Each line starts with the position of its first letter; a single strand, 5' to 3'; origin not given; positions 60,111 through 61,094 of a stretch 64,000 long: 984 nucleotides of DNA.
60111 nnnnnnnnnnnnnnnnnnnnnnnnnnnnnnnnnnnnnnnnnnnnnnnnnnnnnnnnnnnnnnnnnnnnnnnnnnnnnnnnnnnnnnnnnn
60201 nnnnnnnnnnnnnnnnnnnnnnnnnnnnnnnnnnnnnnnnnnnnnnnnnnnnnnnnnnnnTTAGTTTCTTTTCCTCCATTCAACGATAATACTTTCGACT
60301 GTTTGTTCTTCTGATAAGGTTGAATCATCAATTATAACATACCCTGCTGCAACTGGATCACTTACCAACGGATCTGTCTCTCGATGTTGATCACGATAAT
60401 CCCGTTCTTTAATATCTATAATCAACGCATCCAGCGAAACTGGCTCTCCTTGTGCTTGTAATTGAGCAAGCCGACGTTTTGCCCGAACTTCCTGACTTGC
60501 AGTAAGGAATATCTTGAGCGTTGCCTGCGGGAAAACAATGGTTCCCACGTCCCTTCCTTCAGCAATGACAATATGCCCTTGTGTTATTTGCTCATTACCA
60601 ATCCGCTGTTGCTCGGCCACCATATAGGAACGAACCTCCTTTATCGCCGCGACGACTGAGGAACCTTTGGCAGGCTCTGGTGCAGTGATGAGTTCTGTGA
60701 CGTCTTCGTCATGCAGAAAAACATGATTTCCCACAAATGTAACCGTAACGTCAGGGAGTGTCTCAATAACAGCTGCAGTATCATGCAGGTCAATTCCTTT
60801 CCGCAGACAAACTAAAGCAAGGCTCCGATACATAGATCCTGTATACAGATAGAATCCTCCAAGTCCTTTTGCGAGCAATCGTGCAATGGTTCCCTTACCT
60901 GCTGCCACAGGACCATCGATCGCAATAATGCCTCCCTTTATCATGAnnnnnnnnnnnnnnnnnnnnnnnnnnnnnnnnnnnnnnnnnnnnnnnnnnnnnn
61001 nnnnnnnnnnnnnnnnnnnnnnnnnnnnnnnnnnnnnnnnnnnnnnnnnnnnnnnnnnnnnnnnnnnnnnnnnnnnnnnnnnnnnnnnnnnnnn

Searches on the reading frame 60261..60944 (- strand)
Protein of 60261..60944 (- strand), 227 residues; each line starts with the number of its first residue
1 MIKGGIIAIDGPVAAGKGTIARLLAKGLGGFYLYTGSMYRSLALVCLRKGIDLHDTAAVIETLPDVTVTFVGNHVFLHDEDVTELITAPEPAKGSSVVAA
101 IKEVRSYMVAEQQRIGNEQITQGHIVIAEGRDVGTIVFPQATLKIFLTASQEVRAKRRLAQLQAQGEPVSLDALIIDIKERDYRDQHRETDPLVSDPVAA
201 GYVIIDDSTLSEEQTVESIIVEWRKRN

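Call 37: search_protein_families(library=pfam, proteins=[window:60261-60944:-], max_evalue=0.0001)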
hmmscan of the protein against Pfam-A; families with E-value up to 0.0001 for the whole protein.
window:60261-60944:- (227 aa): 3 families
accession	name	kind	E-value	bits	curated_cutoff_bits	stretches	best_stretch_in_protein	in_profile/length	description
PF02224.24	Cytidylate_kin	-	1.2e-62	211.8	26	1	7-222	1-208/211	Cytidylate kinase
PF13189.12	Cytidylate_kin2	-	1.2e-05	26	28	1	6-163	1-133/176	Cytidylate kinase-like family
PF13238.12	AAA_18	-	4.1e-05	24.5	29.4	0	7-160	1-110/128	AAA domain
